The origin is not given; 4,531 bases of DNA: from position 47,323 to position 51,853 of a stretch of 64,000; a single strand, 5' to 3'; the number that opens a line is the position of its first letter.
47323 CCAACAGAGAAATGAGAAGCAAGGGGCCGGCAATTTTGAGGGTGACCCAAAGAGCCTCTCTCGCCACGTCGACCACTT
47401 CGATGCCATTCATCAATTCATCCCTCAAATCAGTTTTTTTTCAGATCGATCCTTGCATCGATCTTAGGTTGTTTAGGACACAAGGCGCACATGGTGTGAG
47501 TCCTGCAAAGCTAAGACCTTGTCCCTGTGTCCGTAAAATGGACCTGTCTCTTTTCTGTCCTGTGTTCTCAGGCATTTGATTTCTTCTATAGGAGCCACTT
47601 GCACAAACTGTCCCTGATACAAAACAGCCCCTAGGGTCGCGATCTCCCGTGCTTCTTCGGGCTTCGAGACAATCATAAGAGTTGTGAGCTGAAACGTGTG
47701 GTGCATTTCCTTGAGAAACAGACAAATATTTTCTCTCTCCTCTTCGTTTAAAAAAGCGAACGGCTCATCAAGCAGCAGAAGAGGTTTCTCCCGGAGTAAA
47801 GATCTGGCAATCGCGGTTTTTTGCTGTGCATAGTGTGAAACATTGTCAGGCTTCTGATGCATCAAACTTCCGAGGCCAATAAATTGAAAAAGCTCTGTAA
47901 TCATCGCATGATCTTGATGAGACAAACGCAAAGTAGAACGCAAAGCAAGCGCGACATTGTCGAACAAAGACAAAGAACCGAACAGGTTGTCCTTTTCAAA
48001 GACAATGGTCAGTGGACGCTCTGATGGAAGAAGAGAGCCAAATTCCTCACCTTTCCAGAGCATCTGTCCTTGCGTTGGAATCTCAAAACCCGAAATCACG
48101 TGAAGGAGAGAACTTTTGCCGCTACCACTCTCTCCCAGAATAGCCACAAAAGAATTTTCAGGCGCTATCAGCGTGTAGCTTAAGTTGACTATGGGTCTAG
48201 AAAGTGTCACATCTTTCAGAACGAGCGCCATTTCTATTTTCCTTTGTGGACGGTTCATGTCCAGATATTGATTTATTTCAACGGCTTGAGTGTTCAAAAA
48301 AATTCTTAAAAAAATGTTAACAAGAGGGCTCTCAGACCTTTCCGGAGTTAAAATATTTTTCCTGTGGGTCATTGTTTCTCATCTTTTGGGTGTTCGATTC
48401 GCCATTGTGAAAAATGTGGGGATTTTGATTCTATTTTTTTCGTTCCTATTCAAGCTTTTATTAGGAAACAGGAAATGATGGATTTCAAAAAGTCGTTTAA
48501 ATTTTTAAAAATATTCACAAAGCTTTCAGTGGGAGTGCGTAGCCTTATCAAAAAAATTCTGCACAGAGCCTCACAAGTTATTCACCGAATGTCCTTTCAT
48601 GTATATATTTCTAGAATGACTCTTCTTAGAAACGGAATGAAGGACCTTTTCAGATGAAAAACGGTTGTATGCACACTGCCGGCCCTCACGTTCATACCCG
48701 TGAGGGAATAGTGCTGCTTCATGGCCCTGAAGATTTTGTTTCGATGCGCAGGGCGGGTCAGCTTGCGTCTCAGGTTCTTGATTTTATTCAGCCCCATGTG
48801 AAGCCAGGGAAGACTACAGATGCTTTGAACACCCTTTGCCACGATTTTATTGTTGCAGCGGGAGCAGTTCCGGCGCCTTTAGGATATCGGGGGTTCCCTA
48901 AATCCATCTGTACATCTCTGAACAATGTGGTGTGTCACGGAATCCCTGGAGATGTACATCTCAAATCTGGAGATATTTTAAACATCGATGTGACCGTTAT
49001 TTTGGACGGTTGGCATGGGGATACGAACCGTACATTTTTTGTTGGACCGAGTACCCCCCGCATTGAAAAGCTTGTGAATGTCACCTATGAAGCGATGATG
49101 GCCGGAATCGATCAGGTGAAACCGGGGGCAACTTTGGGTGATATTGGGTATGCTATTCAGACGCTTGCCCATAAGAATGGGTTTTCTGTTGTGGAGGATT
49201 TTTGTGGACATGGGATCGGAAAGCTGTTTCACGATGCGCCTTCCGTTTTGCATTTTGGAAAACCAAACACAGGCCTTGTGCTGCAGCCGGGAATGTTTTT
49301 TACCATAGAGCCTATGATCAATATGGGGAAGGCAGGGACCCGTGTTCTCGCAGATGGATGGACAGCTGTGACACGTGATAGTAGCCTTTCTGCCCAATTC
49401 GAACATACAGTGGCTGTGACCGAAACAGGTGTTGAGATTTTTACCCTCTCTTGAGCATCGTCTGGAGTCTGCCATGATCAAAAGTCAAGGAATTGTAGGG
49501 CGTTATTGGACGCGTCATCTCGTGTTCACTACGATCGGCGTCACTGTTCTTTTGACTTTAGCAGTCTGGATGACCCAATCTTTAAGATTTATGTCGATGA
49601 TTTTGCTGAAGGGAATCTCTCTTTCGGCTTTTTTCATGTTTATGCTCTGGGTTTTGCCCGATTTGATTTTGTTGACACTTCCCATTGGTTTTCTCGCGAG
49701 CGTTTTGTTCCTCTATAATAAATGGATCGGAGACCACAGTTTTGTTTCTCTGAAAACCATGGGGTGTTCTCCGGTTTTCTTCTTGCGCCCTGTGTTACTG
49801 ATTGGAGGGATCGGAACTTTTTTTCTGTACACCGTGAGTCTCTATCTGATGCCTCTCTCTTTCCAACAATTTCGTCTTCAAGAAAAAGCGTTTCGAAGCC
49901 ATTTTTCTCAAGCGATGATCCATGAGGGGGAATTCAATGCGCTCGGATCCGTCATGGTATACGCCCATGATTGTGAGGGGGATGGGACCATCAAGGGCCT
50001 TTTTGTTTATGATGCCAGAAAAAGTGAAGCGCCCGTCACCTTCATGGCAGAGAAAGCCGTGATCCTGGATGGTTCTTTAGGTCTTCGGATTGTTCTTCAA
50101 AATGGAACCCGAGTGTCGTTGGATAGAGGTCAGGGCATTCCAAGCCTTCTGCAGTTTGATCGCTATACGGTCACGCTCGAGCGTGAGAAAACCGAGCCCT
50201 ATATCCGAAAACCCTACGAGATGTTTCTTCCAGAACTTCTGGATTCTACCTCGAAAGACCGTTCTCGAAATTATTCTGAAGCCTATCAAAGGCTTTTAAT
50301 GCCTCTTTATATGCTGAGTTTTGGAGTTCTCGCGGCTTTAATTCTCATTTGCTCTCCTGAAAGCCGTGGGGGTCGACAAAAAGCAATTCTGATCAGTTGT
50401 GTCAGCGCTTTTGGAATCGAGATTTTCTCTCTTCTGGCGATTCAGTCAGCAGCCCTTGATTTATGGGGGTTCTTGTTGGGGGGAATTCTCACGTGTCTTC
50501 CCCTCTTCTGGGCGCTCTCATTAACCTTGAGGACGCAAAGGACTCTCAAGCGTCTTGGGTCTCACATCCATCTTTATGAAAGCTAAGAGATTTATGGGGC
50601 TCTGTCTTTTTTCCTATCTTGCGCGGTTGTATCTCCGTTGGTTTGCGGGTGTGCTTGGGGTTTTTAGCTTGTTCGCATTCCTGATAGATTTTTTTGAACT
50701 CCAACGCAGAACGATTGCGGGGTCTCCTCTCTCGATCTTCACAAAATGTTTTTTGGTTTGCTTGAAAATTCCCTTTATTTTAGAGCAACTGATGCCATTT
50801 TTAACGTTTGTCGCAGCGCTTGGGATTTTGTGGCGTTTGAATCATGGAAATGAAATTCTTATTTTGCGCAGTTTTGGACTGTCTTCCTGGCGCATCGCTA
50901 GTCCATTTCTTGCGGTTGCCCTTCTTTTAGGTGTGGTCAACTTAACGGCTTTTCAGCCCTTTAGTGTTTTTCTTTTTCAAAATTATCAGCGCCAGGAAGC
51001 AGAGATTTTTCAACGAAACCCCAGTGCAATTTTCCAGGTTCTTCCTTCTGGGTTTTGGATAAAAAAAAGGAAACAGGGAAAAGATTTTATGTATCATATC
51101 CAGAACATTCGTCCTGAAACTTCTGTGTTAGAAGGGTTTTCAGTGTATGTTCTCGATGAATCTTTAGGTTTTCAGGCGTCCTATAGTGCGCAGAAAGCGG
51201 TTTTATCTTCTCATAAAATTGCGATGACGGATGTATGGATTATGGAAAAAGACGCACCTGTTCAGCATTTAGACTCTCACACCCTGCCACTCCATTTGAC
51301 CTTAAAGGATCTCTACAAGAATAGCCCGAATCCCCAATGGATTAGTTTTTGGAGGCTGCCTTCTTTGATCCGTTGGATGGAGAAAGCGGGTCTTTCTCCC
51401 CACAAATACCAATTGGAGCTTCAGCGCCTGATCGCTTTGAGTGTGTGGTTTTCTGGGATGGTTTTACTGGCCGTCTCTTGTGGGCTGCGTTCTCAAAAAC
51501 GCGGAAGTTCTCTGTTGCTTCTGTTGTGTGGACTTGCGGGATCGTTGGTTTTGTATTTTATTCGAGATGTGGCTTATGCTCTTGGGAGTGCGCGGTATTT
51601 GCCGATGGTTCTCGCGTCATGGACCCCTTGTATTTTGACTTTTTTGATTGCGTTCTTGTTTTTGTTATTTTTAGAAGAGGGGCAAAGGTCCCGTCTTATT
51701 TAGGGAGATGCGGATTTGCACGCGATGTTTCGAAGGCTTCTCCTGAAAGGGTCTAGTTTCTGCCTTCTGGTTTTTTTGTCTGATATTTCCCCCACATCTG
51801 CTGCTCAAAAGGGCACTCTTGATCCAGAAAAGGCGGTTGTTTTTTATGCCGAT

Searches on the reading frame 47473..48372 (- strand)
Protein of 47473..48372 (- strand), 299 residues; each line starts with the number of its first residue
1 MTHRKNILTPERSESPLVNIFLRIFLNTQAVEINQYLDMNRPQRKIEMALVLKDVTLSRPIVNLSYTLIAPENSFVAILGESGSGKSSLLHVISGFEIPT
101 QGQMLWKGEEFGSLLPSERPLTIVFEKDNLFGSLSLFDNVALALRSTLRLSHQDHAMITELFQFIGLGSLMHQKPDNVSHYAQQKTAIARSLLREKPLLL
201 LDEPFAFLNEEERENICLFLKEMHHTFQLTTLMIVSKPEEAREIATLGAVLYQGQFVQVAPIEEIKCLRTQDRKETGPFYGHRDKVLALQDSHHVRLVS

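Call 75: search_protein_families(library=pfam, proteins=[window:47473-48372:-], max_evalue=0.001)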
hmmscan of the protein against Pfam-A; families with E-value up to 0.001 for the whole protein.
window:47473-48372:- (299 aa): 3 families
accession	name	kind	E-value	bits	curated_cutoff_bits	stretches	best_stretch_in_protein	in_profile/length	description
PF00005.33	ABC_tran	-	3.9e-23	83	25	1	70-206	8-137/137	ABC transporter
PF02463.25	SMC_N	-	6.8e-06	26.1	40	0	69-93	20-44/220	RecF/RecN/SMC N terminal domain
PF20703.3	nSTAND1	-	0.00024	21.3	27.1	1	72-125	32-85/379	Novel STAND NTPase 1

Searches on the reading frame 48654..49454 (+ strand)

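Call 75: search_protein_families(library=pfam, proteins=[window:48654-49454:+], max_evalue=0.001)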
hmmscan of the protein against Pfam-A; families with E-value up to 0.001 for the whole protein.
window:48654-49454:+ (266 aa): 1 family
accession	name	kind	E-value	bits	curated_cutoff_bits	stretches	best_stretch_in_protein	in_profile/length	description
PF00557.29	Peptidase_M24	-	1.5e-53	182.1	23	1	31-257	3-208/208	Metallopeptidase family M24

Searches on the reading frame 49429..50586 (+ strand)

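Call 75: search_protein_families(library=pfam, proteins=[window:49429-50586:+], max_evalue=0.001)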
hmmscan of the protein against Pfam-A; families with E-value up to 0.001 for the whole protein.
window:49429-50586:+ (385 aa): 1 family
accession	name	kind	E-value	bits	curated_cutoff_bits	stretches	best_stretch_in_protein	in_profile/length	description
PF03739.19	LptF_LptG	-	3e-48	165.1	27.9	1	25-367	1-350/353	Lipopolysaccharide export system permease LptF/LptG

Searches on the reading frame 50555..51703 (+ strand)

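Call 75: search_protein_families(library=pfam, proteins=[window:50555-51703:+], max_evalue=0.001)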
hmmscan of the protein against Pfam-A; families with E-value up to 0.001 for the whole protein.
window:50555-51703:+ (382 aa): 1 family
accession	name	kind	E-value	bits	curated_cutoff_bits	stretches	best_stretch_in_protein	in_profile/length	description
PF03739.19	LptF_LptG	-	1.6e-49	169.3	27.9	1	21-370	2-351/353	Lipopolysaccharide export system permease LptF/LptG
